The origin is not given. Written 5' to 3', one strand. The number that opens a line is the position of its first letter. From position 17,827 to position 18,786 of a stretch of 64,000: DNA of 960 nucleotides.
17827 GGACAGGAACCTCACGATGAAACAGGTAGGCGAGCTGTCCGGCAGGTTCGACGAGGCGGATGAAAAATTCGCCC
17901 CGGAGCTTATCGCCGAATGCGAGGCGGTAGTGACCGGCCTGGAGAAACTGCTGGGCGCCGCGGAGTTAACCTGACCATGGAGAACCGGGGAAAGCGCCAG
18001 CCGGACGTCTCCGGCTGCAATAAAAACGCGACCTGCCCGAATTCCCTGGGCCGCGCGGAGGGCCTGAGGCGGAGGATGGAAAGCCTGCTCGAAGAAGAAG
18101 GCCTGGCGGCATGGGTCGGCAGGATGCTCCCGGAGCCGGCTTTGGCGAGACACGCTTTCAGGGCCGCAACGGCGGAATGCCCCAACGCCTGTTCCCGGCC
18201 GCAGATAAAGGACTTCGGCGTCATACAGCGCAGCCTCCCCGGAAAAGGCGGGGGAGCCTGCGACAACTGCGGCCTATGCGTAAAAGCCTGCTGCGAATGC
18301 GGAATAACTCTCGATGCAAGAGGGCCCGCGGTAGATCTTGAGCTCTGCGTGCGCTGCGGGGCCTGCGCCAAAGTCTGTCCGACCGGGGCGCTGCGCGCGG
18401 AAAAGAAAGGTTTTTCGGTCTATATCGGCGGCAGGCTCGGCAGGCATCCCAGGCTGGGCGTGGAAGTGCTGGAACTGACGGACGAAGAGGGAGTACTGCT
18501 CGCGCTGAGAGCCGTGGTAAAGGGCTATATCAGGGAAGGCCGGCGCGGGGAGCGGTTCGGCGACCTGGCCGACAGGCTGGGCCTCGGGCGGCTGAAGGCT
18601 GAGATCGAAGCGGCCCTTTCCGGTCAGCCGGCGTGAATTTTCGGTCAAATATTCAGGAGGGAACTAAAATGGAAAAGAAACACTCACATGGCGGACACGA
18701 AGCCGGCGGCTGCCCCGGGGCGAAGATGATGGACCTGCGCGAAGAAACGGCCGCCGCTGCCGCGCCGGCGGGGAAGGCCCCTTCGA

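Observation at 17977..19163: Truncated siroheme-type sulfite/nitrite-reductase-like Fe-S protein plus Cys-rich partner beside qNOR: candidate undescribed N-oxide-handling module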

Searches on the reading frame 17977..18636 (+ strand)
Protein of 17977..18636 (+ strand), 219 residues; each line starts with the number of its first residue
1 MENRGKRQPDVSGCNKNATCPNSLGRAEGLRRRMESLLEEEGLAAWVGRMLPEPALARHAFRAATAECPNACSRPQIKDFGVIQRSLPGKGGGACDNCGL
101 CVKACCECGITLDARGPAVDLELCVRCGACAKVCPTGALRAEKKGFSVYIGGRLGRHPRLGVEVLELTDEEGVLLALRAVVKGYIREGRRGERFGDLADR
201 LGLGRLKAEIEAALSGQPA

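Call 5: search_protein_families(library=pfam, proteins=[window:17977-18636:+], max_evalue=0.1)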
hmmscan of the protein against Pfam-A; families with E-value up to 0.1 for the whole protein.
window:17977-18636:+ (219 aa): 13 families
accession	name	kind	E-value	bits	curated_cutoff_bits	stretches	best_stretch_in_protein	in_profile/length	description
PF01077.27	NIR_SIR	-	3.3e-17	62.8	27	1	11-214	8-154/158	Nitrite and sulphite reductase 4Fe-4S domain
PF00037.32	Fer4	-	3.7e-09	36.5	21.1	1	118-140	2-24/24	4Fe-4S binding domain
PF12837.12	Fer4_6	-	6.4e-07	29.5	25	1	117-139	2-24/24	4Fe-4S binding domain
PF12797.12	Fer4_2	-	1.2e-06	28.5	24.5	1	116-136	2-22/22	4Fe-4S binding domain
PF13237.11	Fer4_10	-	1e-05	25.8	25.5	1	119-139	4-26/53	4Fe-4S dicluster domain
PF12838.12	Fer4_7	-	1.6e-05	25.7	27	1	95-138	2-52/52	4Fe-4S dicluster domain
PF13187.11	Fer4_9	-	2.4e-05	24.7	27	1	94-138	1-51/52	4Fe-4S dicluster domain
PF13484.11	Fer4_16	-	9.9e-05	23.5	30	1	124-142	2-20/66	4Fe-4S double cluster binding domain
PF13183.11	Fer4_8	-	0.00038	21.4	27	1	121-141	2-22/68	4Fe-4S dicluster domain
PF12800.12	Fer4_4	-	0.0017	19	24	1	122-137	2-17/17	4Fe-4S binding domain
PF12798.12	Fer4_3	-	0.0081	17.4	27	1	124-138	1-15/15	4Fe-4S binding domain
PF14697.11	Fer4_21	-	0.013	16.1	35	1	94-138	7-56/59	4Fe-4S dicluster domain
PF13370.11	Fer4_13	-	0.08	14.1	24.5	1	119-136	1-18/58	4Fe-4S single cluster domain of Ferredoxin I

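Call 6: search_protein_families(library=ncbifam, proteins=[window:17977-18636:+], max_evalue=0.1)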
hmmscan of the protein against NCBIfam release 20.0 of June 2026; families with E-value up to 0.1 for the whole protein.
window:17977-18636:+ (219 aa): 61 families (the best 25 are shown)
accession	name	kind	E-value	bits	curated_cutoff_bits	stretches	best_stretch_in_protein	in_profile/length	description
TIGR02912.1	sulfite_red_C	equivalog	1.3e-17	63.8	324.1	1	59-208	135-294/314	sulfite reductase subunit C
TIGR02066.1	dsrB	equivalog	5.3e-08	32.3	341.5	1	63-211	146-312/341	dissimilatory-type sulfite reductase subunit beta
NF045790.1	OxalOxreddelta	equivalog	1.6e-07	30.8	230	1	93-140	260-307/316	oxalate oxidoreductase subunit delta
TIGR02064.1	dsrA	equivalog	8.2e-07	28.2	392.85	1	101-214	249-370/402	dissimilatory-type sulfite reductase subunit alpha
NF045874.1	Vhu_polyferre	exception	2.5e-06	26.5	600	1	94-143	266-313/381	F420-non-reducing hydrogenase associated-polyferredoxin VhuB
TIGR02374.1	nitri_red_nirB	equivalog_domain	9.1e-06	24.4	578.35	1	124-208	676-759/794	nitrite reductase large subunit NirB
TIGR02179.1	PorD_KorD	subfamily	2.1e-05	24.6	60.05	1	94-142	26-75/78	2-oxoacid:acceptor oxidoreductase, delta subunit, pyruvate/2-ketoisovalerate family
NF010029.0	PRK13504.1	equivalog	2.1e-05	23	457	1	143-203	504-563/575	NADPH-dependent assimilatory sulfite reductase hemoprotein subunit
NF038196.1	ferrodoxin_EFR1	subfamily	2.9e-05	24.3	75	1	94-144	185-234/242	EFR1 family ferrodoxin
NF007203.0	PRK09624.1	equivalog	5e-05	23.5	171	1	94-140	52-99/105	pyuvate ferredoxin oxidoreductase subunit delta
NF040864.1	HgcB_ferredoxin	equivalog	7.2e-05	22.5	99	1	94-142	15-64/93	mercury methylation ferredoxin HgcB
NF007202.0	PRK09623.1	equivalog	7.3e-05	23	166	1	93-143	51-102/105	3-methyl-2-oxobutanoate dehydrogenase subunit delta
NF043069.1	T4HPD_activ_SAM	equivalog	8.2e-05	22.1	425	1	94-140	52-98/299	trans-4-hydroxy-L-proline dehydratase activase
NF058577.1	FdxA_fam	equivalog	0.0001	22.4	65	1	94-138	8-52/52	4Fe-4S ferredoxin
TIGR02700.1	flavo_MJ0208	hypoth_equivalog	0.0001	21.7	251.35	1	94-142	149-197/234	dihydromethanopterin reductase (acceptor)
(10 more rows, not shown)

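Call 8: find_homologous_proteins(query=window:17977-18636:+)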
Query window:17977-18636:+ (219 aa): 1006 proteins with E <= 0.001 among 5628 candidates; the best 120 are listed.
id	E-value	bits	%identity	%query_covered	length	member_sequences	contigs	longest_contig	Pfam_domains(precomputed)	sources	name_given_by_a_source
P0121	1.3e-140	484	100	100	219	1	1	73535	PF01077.28,PF12797.13,PF12837.13,PF00037.33,PF12838.13,PF13237.12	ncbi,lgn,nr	ncbi:MAG: 4Fe-4S binding protein [Elusimicrobia bacterium]|nr:4Fe-4S binding protein [Elusimicrobiot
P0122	3.1e-110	385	79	100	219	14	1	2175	PF01077.28,PF12797.13,PF12837.13,PF00037.33,PF12838.13,PF13237.12,PF13187.12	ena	-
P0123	2.7e-107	375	77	99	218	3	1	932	PF01077.28,PF12797.13,PF12837.13,PF00037.33,PF12838.13,PF13237.12,PF13187.12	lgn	-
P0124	5.8e-105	368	77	98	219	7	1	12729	PF01077.28,PF12797.13,PF00037.33,PF12838.13,PF13237.12,PF13187.12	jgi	-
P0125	9.0e-105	367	78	98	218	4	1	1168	PF14697.12,PF01077.28,PF12797.13,PF12837.13,PF00037.33,PF12838.13,PF13237.12,PF13187.12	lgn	-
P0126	1.8e-103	363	77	98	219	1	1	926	PF01077.28,PF12797.13,PF12837.13,PF00037.33,PF12838.13,PF13237.12,PF13187.12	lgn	-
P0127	1.6e-97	343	73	99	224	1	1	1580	PF01077.28,PF12797.13,PF12837.13,PF00037.33,PF12838.13,PF13237.12,PF13187.12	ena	-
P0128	4.4e-97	342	84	83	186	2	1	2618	PF14697.12,PF01077.28,PF12797.13,PF12837.13,PF00037.33,PF13484.12,PF12838.13,PF13237.12,PF13187.12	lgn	-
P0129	2.2e-92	327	81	83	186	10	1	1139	PF01077.28,PF12797.13,PF12837.13,PF00037.33,PF12838.13,PF13237.12,PF13187.12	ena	-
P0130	2.9e-90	320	75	91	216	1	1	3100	PF01077.28,PF12797.13,PF12837.13,PF00037.33,PF12838.13,PF13237.12,PF13187.12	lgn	-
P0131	4.6e-89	316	77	83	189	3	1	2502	PF01077.28,PF00037.33,PF12838.13,PF13237.12,PF13187.12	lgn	-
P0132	1.5e-88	314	79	83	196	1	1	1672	PF01077.28,PF12797.13,PF12837.13,PF00037.33,PF12838.13,PF13237.12,PF12800.13,PF13187.12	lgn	-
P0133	3.1e-88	313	69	98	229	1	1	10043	PF14697.12,PF01077.28,PF12797.13,PF12837.13,PF00037.33,PF13484.12,PF12838.13,PF13237.12,PF13187.12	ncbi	-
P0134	4.1e-87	309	78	83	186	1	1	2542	PF14697.12,PF01077.28,PF00037.33,PF13484.12,PF12838.13,PF13237.12,PF12800.13,PF13187.12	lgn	-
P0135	1.4e-84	301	76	84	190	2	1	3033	PF14697.12,PF01077.28,PF12797.13,PF12837.13,PF00037.33,PF12798.13,PF12838.13,PF13237.12,PF12800.13,PF13187.12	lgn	-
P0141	1.7e-66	242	51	96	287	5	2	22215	PF14697.12,PF08369.17,PF01077.28,PF12797.13,PF12837.13,PF00037.33,PF12838.13,PF13237.12,PF13187.12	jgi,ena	-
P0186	2.8e-40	156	41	85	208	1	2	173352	PF01077.28,PF12837.13,PF00037.33,PF13484.12,PF12838.13,PF13237.12,PF13187.12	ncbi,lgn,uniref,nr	ncbi:4Fe-4S binding protein [Desulfallas thermosapovorans]|uniref:4Fe-4S dicluster protein n=1 Tax=D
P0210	1.3e-39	154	39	88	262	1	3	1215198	PF14697.12,PF08369.17,PF01077.28,PF12837.13,PF00037.33,PF13484.12,PF12838.13,PF13237.12,PF13187.12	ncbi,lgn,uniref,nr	ncbi:4Fe-4S dicluster domain-containing protein [Desulfospira joergensenii]|uniref:4Fe-4S dicluster 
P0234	4.5e-39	152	39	86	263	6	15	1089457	PF08369.17,PF01077.28,PF12837.13,PF00037.33,PF12838.13,PF13237.12,PF13187.12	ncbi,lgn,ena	-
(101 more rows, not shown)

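Call 10: search_solved_structures(query=window:17977-18636:+, max_evalue=1, show_alignments=2)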
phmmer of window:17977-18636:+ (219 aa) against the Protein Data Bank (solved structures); distinct sequences matched with E-value up to 1: 104 (the best 60 are shown).
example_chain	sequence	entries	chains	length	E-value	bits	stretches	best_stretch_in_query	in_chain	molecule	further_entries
7np8_A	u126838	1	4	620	1.9e-23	86.3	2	57-212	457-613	Coenzyme F420-dependent sulfite reductase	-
7npa_A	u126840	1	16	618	2.9e-23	85.7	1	57-212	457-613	Coenzyme F420-dependent sulfite reductase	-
9tn7_A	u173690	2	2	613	1.2e-18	70.6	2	59-202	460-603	Coenzyme F420 hydrogenase/dehydrogenase beta subunit domain protein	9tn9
9sw6_G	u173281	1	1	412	1.4e-14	57.3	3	94-140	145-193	Polyferredoxin protein MvhB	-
9sfi_O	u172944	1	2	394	4.7e-11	45.7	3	118-143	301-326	Ferredoxin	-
5t5i_F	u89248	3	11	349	8.7e-11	44.9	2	118-142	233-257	Tungsten formylmethanofuran dehydrogenase subunit fwdF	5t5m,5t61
9sw6_H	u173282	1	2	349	8.8e-11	44.9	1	115-142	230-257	Tungsten formylmethanofuran dehydrogenase, subunit F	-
9sfi_T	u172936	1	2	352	2.5e-09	40.1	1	118-144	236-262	4Fe-4S ferredoxin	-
8rvu_a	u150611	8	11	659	8.5e-08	35.1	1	73-140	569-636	H(2):CoB-CoM heterodisulfide,ferredoxin reductase subunit A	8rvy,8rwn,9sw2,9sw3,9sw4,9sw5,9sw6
8rvv_A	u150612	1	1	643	9e-08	35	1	73-140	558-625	H(2):CoB-CoM heterodisulfide,ferredoxin reductase subunit A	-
2xsj_B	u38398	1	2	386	1.7e-07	34.1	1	107-209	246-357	SULFITE REDUCTASE BETA SUBUNIT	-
5h8v_A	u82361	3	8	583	8.6e-07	31.8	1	142-212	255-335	Sulfite reductase [ferredoxin], chloroplastic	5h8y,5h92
9sfi_A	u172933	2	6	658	2.1e-06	30.6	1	119-146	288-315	CoB--CoM heterodisulfide reductase iron-sulfur subunit A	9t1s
5c4i_B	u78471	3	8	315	1e-05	28.3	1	83-140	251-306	Oxalate oxidoreductase subunit delta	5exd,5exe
7p5h_B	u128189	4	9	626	2.5e-05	27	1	94-139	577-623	Fe-hydrogenase, subunit beta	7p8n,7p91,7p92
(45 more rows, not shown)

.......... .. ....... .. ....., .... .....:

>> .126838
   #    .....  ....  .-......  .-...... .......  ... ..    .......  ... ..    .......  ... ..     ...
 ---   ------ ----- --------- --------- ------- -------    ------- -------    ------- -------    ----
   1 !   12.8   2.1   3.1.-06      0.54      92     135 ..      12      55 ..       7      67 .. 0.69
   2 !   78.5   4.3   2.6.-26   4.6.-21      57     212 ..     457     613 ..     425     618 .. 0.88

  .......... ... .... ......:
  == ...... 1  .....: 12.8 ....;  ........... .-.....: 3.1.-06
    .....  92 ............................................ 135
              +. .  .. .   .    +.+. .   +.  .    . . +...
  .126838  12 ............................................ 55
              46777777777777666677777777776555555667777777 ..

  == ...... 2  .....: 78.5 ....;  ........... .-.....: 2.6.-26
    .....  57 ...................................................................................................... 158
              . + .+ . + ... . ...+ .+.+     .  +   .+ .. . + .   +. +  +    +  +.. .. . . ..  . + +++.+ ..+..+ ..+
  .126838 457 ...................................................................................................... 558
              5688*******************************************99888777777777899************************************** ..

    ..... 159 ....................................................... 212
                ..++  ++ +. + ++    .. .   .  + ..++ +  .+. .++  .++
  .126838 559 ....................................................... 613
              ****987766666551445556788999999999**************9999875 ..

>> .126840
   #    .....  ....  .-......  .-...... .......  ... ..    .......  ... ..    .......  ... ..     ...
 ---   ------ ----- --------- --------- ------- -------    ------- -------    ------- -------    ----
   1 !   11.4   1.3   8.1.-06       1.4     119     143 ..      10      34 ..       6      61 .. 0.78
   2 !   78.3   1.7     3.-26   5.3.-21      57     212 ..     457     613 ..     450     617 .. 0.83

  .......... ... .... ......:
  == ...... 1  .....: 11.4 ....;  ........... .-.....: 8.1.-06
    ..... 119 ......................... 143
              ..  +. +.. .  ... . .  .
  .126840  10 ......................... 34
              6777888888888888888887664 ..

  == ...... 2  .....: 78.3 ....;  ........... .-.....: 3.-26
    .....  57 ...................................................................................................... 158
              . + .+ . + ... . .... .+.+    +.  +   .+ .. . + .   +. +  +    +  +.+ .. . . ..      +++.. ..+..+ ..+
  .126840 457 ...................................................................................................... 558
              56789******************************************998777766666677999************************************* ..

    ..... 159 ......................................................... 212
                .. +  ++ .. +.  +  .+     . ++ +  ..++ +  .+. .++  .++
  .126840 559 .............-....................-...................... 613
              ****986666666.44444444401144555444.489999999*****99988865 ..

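Call 17: find_encoding_contigs(protein=P0124, flank=8000, max_places=4)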
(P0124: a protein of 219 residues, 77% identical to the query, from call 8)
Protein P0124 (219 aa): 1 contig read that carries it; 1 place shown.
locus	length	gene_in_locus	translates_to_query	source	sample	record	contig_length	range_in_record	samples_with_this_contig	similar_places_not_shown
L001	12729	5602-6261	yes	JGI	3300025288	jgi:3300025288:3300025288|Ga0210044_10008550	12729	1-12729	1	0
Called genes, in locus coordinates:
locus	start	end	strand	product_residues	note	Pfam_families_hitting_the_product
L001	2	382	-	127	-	?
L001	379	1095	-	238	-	-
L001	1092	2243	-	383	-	-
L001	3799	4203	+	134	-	PF02082:Rrf2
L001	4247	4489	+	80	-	PF03063:Prismane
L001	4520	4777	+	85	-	PF01106:NifU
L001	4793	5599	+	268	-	PF01814:Hemerythrin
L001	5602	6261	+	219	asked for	PF01077:NIR_SIR, PF12797:Fer4_2 (faint), PF13237:Fer4_10 (weak), PF12838:Fer4_7, PF13187:Fer4_9, PF00037:Fer4 (weak)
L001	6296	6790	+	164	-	PF27217:AF_0155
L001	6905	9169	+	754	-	PF22085:NorB_cytochrome_c-like, PF00115:COX1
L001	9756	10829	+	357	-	PF01926:MMR_HSR1, PF02421:FeoB_N, PF06071:YchF-GTPase_C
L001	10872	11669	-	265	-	PF00072:Response_reg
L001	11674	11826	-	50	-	-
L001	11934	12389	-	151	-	PF00990:GGDEF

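Call 18: find_encoding_contigs(protein=P0141, flank=8000, max_places=4)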
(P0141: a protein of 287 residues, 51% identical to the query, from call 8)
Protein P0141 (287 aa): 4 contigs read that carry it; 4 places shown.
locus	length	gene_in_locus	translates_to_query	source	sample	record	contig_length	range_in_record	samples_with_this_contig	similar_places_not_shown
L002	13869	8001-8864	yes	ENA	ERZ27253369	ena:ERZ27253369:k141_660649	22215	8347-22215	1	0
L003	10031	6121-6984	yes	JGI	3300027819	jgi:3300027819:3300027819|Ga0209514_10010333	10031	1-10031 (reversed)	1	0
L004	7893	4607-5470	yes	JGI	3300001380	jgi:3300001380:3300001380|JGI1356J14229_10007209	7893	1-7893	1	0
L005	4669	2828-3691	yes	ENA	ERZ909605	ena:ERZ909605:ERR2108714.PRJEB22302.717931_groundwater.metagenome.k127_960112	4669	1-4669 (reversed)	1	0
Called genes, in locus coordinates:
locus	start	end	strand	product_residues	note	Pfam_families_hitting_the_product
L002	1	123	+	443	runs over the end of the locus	PF00749:tRNA-synt_1c, PF19269:Anticodon_2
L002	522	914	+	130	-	PF07681:DoxX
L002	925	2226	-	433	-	-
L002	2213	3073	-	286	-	PF13292:DXP_synthase_N, PF00456:Transketolase_N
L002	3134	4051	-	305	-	PF01261:AP_endonuc_2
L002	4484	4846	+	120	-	-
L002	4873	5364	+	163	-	PF10006:DUF2249, PF01106:NifU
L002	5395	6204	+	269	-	PF01814:Hemerythrin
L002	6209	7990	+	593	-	PF08984:DUF1858 (weak), PF00115:COX1 (weak), PF05940:NnrS, PF00115:COX1 (weak), PF08984:DUF1858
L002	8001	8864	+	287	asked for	PF08369:PCP_red, PF01077:NIR_SIR, PF12838:Fer4_7, PF13187:Fer4_9, PF14697:Fer4_21 (weak), PF00037:Fer4, PF12797:Fer4_2 (weak), PF12837:Fer4_6 (weak), +1 more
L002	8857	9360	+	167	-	PF01966:HD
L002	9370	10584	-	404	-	PF00365:PFK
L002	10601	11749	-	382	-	PF01408:GFO_IDH_MocA, PF02894:GFO_IDH_MocA_C, PF22685:Gal80p_C-like (faint), PF22725:GFO_IDH_MocA_C3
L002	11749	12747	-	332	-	PF01408:GFO_IDH_MocA, PF03447:NAD_binding_3 (weak), PF02894:GFO_IDH_MocA_C, PF22725:GFO_IDH_MocA_C3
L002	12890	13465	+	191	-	PF13580:SIS_2, PF01380:SIS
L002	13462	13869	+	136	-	?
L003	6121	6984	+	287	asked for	PF08369:PCP_red, PF01077:NIR_SIR, PF12838:Fer4_7, PF13187:Fer4_9, PF14697:Fer4_21 (weak), PF00037:Fer4, PF12797:Fer4_2 (weak), PF12837:Fer4_6 (weak), +1 more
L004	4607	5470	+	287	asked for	PF08369:PCP_red, PF01077:NIR_SIR, PF12838:Fer4_7, PF13187:Fer4_9, PF14697:Fer4_21 (weak), PF00037:Fer4, PF12797:Fer4_2 (weak), PF12837:Fer4_6 (weak), +1 more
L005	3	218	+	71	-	?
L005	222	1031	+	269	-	PF01814:Hemerythrin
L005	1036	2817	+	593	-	PF08984:DUF1858 (weak), PF00115:COX1 (weak), PF05940:NnrS, PF00115:COX1 (weak), PF08984:DUF1858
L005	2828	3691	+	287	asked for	PF08369:PCP_red, PF01077:NIR_SIR, PF12838:Fer4_7, PF13187:Fer4_9, PF14697:Fer4_21 (weak), PF00037:Fer4, PF12797:Fer4_2 (weak), PF12837:Fer4_6 (weak), +1 more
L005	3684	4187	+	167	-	PF01966:HD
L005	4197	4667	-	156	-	?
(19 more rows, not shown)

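Call 19: find_encoding_contigs(protein=P0234, flank=7000, max_places=5)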
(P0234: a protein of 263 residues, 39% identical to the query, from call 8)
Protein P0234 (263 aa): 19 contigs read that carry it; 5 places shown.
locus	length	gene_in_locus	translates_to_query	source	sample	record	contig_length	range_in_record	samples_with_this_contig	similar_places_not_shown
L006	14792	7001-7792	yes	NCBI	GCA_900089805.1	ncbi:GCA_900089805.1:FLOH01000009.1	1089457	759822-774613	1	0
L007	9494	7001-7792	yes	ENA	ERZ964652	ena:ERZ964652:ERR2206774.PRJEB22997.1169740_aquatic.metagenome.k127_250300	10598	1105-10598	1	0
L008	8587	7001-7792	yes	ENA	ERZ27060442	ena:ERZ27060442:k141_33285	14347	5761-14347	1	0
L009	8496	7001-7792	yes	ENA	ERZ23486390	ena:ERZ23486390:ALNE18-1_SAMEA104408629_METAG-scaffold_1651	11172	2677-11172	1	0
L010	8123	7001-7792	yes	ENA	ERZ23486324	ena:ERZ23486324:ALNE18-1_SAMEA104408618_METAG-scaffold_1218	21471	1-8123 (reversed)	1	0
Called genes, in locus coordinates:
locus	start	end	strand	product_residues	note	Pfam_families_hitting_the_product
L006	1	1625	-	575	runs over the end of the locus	PF02730:AFOR_N, PF01314:AFOR_C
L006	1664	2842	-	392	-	PF01139:RtcB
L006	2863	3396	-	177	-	PF00027:cNMP_binding, PF13545:HTH_Crp_2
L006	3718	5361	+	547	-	PF03063:Prismane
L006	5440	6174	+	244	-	PF01966:HD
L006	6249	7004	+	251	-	PF00037:Fer4 (weak), PF12837:Fer4_6, PF13237:Fer4_10, PF14697:Fer4_21 (weak), PF12838:Fer4_7 (weak), PF13187:Fer4_9 (weak), PF27217:AF_0155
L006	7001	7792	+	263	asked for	PF08369:PCP_red, PF01077:NIR_SIR, PF00037:Fer4 (faint), PF12837:Fer4_6 (faint), PF12838:Fer4_7, PF13187:Fer4_9 (weak), PF13237:Fer4_10 (weak)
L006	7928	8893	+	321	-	PF16868:NMT1_3, PF09084:NMT1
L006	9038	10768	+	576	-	PF06808:DctM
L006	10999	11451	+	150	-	PF22381:Staph_reg_Sar_Rot, PF01047:MarR, PF12802:MarR_2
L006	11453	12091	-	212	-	PF00072:Response_reg, PF00196:GerE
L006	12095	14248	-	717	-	PF02743:dCache_1, PF00989:PAS (faint), PF08448:PAS_4 (faint), PF13426:PAS_9, PF08447:PAS_3 (weak), PF07730:HisKA_3, PF02518:HATPase_c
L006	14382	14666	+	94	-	PF02597:ThiS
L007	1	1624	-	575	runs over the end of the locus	PF02730:AFOR_N, PF01314:AFOR_C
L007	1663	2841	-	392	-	PF01139:RtcB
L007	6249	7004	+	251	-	PF00037:Fer4 (faint), PF12837:Fer4_6 (weak), PF13237:Fer4_10, PF14697:Fer4_21 (weak), PF12838:Fer4_7 (weak), PF13187:Fer4_9 (weak), PF27217:AF_0155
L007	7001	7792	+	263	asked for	PF08369:PCP_red, PF01077:NIR_SIR, PF00037:Fer4 (faint), PF12837:Fer4_6 (faint), PF12838:Fer4_7, PF13187:Fer4_9 (weak), PF13237:Fer4_10 (weak)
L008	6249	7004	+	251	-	PF00037:Fer4 (weak), PF12837:Fer4_6, PF13237:Fer4_10, PF14697:Fer4_21 (weak), PF12838:Fer4_7 (weak), PF13187:Fer4_9 (weak), PF27217:AF_0155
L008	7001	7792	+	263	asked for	PF08369:PCP_red, PF01077:NIR_SIR, PF00037:Fer4 (faint), PF12837:Fer4_6 (faint), PF12838:Fer4_7, PF13187:Fer4_9 (weak), PF13237:Fer4_10 (weak)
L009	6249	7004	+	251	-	PF00037:Fer4 (faint), PF12837:Fer4_6 (weak), PF13237:Fer4_10, PF14697:Fer4_21 (weak), PF12838:Fer4_7 (weak), PF13187:Fer4_9 (weak), PF27217:AF_0155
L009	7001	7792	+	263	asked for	PF08369:PCP_red, PF01077:NIR_SIR, PF00037:Fer4 (faint), PF12837:Fer4_6 (faint), PF12838:Fer4_7, PF13187:Fer4_9 (weak), PF13237:Fer4_10 (weak)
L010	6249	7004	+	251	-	PF00037:Fer4 (weak), PF12837:Fer4_6, PF13237:Fer4_10, PF14697:Fer4_21 (weak), PF12838:Fer4_7 (weak), PF13187:Fer4_9 (weak), PF27217:AF_0155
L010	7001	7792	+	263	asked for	PF08369:PCP_red, PF01077:NIR_SIR, PF00037:Fer4 (faint), PF12837:Fer4_6 (faint), PF12838:Fer4_7, PF13187:Fer4_9 (weak), PF13237:Fer4_10 (weak)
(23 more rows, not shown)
